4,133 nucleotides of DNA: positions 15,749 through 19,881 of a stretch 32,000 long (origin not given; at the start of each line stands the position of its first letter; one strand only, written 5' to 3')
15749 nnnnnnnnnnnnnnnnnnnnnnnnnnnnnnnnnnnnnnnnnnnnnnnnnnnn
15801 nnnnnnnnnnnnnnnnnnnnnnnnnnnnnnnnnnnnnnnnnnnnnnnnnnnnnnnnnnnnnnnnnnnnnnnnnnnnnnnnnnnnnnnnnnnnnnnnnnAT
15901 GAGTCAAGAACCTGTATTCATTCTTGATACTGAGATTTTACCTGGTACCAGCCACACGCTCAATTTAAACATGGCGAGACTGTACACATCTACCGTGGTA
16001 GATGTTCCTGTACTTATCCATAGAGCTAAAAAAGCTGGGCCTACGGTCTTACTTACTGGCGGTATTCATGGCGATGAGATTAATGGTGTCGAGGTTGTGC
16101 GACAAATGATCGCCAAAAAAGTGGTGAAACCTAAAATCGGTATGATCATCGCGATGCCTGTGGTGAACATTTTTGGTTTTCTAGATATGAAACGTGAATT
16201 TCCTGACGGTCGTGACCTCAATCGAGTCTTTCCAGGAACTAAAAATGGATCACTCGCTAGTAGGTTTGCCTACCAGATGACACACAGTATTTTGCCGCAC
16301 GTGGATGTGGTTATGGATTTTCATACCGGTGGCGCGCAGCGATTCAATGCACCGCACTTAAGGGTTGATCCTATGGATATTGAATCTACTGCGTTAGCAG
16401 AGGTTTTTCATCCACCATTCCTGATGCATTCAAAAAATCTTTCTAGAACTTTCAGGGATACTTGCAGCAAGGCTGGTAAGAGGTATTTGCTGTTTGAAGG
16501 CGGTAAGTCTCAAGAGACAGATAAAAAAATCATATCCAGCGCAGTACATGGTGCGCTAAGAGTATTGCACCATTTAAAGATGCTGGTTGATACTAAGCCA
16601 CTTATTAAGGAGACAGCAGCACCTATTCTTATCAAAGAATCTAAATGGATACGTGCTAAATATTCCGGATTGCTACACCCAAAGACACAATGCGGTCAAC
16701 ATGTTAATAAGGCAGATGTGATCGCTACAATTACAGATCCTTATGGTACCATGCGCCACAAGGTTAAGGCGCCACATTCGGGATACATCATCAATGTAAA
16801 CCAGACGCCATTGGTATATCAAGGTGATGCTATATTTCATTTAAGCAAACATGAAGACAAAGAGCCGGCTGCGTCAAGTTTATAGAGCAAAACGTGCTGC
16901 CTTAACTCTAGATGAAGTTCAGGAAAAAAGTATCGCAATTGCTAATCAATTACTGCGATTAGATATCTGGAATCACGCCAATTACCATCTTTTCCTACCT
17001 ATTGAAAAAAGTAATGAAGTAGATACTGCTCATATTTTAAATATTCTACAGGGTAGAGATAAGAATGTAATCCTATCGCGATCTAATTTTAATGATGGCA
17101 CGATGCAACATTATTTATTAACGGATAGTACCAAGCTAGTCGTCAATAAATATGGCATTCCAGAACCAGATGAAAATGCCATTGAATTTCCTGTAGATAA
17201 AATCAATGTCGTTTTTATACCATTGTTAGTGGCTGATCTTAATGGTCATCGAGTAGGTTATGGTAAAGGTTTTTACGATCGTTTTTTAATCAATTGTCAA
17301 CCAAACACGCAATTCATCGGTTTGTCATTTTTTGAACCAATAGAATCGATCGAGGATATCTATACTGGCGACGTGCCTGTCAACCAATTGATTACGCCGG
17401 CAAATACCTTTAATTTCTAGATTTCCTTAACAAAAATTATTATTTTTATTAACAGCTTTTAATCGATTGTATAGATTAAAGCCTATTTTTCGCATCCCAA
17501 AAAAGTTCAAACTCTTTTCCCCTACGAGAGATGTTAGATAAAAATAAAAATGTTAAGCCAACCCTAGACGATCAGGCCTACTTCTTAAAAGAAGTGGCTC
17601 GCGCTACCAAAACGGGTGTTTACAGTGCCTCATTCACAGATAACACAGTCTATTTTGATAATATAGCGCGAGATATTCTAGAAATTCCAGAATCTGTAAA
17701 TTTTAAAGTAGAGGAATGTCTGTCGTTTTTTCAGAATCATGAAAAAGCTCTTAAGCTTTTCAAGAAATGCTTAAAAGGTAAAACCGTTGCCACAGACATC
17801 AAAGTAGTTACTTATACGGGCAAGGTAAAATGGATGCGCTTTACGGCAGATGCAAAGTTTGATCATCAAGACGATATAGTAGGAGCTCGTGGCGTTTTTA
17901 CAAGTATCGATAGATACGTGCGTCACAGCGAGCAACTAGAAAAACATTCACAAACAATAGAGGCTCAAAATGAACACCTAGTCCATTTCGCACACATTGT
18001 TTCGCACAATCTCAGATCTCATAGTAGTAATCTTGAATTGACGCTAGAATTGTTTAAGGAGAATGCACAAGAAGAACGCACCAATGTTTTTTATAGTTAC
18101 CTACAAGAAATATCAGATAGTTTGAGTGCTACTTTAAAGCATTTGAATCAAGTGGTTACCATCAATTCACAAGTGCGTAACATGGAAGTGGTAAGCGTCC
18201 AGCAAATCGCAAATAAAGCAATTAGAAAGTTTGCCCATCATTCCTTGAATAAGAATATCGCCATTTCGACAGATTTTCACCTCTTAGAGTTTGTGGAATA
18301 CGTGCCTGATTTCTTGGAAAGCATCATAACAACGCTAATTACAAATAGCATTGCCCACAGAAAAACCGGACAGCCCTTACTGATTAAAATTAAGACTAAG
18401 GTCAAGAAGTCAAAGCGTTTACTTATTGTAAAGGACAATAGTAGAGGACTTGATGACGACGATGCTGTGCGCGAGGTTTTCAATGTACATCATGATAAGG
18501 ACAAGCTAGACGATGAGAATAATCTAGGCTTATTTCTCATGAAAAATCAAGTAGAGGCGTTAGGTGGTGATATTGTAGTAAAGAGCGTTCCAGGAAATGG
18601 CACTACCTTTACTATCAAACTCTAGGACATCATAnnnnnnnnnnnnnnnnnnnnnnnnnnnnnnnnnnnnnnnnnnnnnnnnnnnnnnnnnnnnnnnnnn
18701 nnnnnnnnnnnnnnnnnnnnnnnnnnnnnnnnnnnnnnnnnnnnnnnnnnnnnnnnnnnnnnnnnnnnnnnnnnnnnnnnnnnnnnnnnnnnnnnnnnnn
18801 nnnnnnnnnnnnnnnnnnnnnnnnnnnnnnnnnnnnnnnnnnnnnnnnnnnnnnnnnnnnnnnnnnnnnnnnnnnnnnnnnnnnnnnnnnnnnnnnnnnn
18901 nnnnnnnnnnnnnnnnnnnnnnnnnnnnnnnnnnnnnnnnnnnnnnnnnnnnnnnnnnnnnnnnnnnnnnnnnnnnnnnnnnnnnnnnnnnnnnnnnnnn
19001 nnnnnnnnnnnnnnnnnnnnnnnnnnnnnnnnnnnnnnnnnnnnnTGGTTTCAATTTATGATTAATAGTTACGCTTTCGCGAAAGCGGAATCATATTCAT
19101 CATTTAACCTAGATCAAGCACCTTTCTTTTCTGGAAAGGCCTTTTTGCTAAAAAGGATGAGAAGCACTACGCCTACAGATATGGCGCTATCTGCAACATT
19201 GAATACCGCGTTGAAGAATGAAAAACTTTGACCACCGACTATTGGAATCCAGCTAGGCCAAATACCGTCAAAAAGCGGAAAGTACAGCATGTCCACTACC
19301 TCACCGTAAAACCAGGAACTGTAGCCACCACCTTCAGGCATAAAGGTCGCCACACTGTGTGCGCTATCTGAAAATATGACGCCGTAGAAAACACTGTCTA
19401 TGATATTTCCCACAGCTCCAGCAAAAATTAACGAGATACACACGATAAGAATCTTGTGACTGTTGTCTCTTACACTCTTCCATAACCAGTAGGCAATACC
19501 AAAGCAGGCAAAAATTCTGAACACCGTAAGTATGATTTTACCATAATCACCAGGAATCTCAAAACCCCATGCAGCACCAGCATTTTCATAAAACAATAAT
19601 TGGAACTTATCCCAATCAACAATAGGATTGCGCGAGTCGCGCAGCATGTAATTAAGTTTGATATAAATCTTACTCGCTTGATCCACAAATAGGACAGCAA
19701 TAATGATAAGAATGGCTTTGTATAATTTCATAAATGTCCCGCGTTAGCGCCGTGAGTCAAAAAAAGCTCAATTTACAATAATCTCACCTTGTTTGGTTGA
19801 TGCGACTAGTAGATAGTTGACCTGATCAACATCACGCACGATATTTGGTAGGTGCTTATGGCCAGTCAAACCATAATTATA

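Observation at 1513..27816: Highly iterated perfect palindrome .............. (up to 22 bp): 8 copies in 32 kb, half inside intact ORFs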

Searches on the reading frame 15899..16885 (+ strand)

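Call 48: search_protein_families(library=pfam, proteins=[window:15899-16885:+])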
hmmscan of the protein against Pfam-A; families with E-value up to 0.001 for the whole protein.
window:15899-16885:+ (328 aa): 1 family
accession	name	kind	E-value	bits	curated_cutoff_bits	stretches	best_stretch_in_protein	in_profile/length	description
PF24827.1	AstE_AspA_cat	-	5.8e-34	117.7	25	1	46-226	1-192/192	Succinylglutamate desuccinylase/Aspartoacylase catalytic domain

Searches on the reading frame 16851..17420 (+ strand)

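Call 48: search_protein_families(library=pfam, proteins=[window:16851-17420:+])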
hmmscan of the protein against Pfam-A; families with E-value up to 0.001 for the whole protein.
window:16851-17420:+ (189 aa): 1 family
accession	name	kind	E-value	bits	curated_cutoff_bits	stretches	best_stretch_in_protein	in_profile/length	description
PF01812.26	5-FTHF_cyc-lig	-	3.3e-24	86.3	27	1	4-183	1-186/186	5-formyltetrahydrofolate cyclo-ligase family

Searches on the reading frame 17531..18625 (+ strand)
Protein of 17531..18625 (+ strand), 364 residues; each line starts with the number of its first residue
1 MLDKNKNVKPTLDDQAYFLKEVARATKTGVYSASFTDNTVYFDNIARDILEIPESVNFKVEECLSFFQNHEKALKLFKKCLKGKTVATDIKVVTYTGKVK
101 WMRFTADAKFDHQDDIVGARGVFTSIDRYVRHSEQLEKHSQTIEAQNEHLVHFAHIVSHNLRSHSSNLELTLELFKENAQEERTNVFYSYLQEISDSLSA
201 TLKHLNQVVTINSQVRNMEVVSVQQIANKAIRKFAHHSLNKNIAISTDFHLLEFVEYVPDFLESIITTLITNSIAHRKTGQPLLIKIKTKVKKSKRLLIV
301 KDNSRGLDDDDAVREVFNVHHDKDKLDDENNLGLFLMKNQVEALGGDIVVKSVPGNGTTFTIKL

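Call 49: search_protein_families(library=pfam, proteins=[window:17531-18625:+])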
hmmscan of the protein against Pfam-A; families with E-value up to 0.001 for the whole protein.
window:17531-18625:+ (364 aa): 1 family
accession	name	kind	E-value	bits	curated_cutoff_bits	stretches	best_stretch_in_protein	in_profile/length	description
PF02518.31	HATPase_c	-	3e-13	50.6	26.4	1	259-364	3-107/111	Histidine kinase-, DNA gyrase B-, and HSP90-like ATPase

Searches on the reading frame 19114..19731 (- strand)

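Call 6: search_protein_families(library=pfam, proteins=[window:19114-19731:-])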
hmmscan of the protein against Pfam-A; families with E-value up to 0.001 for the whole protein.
window:19114-19731:- (205 aa): 1 family
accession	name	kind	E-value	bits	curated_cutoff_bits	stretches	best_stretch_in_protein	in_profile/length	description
PF01252.23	Peptidase_A8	-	4.8e-33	114.8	25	1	9-194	1-139/142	Signal peptidase (SPase) II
